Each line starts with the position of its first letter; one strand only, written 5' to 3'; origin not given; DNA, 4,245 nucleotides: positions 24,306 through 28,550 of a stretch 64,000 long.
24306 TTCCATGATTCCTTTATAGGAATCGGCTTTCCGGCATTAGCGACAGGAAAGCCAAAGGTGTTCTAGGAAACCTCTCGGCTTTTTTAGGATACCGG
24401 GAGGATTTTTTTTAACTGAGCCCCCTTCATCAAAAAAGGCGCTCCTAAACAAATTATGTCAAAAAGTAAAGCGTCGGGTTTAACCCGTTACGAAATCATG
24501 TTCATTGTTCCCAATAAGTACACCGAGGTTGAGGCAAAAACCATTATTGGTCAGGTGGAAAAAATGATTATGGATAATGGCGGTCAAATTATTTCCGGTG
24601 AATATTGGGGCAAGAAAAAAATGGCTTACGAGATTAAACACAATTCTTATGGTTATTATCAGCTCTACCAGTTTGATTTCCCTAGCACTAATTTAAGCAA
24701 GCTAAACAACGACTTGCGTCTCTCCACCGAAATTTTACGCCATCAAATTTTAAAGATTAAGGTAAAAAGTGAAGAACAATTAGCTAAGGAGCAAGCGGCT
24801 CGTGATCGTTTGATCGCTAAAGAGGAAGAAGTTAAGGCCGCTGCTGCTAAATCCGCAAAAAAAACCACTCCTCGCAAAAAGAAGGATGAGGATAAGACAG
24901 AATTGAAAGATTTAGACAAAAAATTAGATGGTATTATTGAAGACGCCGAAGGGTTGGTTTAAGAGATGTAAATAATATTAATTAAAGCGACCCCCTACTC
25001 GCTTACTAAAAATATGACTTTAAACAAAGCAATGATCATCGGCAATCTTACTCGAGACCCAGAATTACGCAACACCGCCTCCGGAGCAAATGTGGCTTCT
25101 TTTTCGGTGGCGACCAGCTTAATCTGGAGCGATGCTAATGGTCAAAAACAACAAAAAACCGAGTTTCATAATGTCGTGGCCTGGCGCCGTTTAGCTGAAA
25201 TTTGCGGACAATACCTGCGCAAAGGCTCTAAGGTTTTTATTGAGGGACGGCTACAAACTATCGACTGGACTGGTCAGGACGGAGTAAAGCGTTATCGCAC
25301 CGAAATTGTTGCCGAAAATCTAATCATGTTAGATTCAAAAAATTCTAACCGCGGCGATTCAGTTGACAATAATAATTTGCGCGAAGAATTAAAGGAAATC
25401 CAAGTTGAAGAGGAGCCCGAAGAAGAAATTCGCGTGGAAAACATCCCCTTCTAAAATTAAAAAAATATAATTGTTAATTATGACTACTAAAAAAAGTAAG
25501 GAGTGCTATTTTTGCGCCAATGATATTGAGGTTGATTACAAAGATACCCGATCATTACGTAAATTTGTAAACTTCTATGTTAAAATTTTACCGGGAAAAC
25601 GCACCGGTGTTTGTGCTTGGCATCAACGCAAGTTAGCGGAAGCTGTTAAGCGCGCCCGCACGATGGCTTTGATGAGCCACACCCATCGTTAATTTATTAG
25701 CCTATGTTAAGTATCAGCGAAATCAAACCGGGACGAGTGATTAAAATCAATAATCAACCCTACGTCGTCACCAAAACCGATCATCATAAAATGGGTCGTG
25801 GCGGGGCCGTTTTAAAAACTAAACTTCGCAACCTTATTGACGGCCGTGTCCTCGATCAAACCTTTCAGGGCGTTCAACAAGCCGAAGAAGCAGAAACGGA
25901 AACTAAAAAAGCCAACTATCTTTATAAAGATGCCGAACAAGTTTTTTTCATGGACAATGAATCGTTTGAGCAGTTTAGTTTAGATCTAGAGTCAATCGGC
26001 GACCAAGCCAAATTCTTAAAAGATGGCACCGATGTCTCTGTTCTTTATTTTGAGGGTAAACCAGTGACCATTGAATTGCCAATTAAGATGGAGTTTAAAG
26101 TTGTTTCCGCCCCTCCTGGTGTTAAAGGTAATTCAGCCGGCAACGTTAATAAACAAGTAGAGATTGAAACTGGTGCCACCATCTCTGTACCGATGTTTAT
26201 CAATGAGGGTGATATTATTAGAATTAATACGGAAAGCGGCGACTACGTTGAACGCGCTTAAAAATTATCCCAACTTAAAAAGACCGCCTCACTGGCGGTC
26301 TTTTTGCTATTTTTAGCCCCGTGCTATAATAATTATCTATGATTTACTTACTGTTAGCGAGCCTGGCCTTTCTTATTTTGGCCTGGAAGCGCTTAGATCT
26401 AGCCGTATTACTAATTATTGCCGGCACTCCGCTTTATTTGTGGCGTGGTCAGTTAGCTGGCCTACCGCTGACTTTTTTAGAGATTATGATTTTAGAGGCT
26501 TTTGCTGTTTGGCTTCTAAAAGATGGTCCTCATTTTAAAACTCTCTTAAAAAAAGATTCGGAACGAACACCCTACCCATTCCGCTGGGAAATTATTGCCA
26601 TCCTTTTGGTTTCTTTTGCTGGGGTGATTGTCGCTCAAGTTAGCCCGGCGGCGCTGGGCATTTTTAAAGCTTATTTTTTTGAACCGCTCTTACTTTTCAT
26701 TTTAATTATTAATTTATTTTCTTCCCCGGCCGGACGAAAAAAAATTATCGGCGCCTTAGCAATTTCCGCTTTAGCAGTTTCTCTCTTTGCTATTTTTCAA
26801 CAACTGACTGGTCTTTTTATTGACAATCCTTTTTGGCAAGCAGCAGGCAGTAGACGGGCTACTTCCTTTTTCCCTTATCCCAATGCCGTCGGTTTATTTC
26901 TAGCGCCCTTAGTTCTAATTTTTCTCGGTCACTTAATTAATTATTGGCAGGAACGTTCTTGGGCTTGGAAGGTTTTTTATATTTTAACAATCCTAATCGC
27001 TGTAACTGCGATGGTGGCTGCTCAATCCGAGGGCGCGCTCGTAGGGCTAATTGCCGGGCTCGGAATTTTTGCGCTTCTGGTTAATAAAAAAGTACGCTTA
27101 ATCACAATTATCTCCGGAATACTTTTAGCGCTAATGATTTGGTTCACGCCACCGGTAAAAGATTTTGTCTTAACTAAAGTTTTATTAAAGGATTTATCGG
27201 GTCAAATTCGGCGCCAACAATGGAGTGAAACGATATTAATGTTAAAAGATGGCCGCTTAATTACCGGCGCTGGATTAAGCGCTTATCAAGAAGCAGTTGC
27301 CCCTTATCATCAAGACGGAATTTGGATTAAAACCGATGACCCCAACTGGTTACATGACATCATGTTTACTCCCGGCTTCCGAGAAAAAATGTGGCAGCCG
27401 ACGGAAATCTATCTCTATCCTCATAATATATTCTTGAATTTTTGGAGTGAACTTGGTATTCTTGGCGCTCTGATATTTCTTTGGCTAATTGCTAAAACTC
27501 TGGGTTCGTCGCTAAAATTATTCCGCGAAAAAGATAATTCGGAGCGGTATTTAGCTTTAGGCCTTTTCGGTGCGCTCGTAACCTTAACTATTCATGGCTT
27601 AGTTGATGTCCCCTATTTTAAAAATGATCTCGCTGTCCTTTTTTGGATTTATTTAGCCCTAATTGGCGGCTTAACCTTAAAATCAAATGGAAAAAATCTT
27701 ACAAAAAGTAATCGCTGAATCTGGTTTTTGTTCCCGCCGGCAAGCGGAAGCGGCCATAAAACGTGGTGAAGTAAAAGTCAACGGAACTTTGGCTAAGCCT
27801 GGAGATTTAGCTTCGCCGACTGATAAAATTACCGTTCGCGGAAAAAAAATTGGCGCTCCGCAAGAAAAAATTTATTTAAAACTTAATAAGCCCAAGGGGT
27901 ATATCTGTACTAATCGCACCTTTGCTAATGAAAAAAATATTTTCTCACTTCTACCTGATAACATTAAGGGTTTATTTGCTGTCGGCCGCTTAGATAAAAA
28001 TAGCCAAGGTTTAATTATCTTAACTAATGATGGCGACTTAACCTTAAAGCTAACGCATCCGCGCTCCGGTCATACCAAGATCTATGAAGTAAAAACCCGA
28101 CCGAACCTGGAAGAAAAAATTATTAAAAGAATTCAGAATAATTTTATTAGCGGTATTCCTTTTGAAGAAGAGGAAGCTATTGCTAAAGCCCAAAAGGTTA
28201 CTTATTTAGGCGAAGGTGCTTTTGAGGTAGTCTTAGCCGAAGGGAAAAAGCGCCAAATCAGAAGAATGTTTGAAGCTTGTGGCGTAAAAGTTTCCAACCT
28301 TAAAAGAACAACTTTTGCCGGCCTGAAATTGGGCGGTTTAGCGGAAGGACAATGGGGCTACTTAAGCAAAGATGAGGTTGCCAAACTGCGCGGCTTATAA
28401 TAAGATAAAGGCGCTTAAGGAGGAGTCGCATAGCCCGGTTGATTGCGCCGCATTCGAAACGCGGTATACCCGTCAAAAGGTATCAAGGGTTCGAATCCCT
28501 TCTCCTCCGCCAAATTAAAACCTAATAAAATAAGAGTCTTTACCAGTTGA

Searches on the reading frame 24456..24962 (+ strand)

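Call 51: search_protein_families(library=pfam, proteins=[window:24456-24962:+], max_evalue=0.01)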
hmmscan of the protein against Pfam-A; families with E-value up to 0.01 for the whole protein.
window:24456-24962:+ (168 aa): 1 family
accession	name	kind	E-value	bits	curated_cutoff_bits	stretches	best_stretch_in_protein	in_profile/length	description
PF01250.22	Ribosomal_S6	-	1.8e-24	86.2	27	1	11-100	1-90/90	Ribosomal protein S6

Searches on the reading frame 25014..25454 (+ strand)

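Call 51: search_protein_families(library=pfam, proteins=[window:25014-25454:+], max_evalue=0.01)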
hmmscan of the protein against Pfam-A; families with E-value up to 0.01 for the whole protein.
window:25014-25454:+ (146 aa): 1 family
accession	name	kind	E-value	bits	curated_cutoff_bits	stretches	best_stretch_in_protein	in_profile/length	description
PF00436.31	SSB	-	6e-38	129.5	26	1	3-105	1-103/104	Single-strand binding protein family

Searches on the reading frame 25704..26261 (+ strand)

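Call 51: search_protein_families(library=pfam, proteins=[window:25704-26261:+], max_evalue=0.01)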
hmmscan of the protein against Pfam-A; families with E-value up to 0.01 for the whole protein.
window:25704-26261:+ (185 aa): 3 families
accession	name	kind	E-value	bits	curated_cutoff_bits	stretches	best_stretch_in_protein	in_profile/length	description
PF09285.17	Elong-fact-P_C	-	8.1e-22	77.1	25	1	130-184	2-56/56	Elongation factor P, C-terminal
PF01132.26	EFP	-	1.4e-20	73.4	27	1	68-121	1-54/54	Elongation factor P (EF-P) OB domain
PF08207.18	EFP_N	-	4.5e-20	71.8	23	1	3-55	1-53/58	Elongation factor P (EF-P) KOW-like domain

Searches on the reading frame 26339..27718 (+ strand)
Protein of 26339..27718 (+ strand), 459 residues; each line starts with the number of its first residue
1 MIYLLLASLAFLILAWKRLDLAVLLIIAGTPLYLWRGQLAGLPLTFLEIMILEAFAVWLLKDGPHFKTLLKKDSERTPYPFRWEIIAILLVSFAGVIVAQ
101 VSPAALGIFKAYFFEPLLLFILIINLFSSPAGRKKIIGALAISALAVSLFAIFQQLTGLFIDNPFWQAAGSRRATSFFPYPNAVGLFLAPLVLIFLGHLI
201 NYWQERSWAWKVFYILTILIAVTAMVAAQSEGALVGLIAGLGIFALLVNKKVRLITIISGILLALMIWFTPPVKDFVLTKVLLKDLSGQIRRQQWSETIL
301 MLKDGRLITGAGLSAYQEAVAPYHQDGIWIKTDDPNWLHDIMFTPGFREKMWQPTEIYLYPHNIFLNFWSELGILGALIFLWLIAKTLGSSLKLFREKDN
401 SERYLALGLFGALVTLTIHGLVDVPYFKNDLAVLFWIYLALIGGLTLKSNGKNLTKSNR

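Call 10: search_protein_families(library=pfam, proteins=[window:26339-27718:+], max_evalue=0.00001)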
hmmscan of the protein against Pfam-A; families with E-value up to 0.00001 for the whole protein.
window:26339-27718:+ (459 aa): 1 family
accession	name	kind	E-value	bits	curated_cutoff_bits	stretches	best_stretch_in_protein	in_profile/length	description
PF04932.20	Wzy_C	-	1.6e-14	54.4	31.7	1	217-381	2-149/149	O-Antigen ligase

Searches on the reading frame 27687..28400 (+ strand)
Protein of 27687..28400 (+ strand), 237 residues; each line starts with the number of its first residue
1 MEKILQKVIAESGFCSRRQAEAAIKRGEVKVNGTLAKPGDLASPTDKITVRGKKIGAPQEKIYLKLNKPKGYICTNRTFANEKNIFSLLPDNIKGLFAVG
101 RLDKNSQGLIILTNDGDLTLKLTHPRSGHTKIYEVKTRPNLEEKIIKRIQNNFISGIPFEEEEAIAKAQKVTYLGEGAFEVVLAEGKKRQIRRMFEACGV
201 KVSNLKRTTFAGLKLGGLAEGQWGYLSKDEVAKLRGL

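Call 51: search_protein_families(library=pfam, proteins=[window:27687-28400:+], max_evalue=0.01)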
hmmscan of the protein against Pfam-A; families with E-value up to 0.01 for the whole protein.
window:27687-28400:+ (237 aa): 2 families
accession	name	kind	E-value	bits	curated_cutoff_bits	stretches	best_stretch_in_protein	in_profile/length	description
PF00849.27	PseudoU_synth_2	-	1.2e-19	71.5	26.8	1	63-197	2-152/152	RNA pseudouridylate synthase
PF01479.30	S4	-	4e-11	42.9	22.8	1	5-48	3-48/48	S4 domain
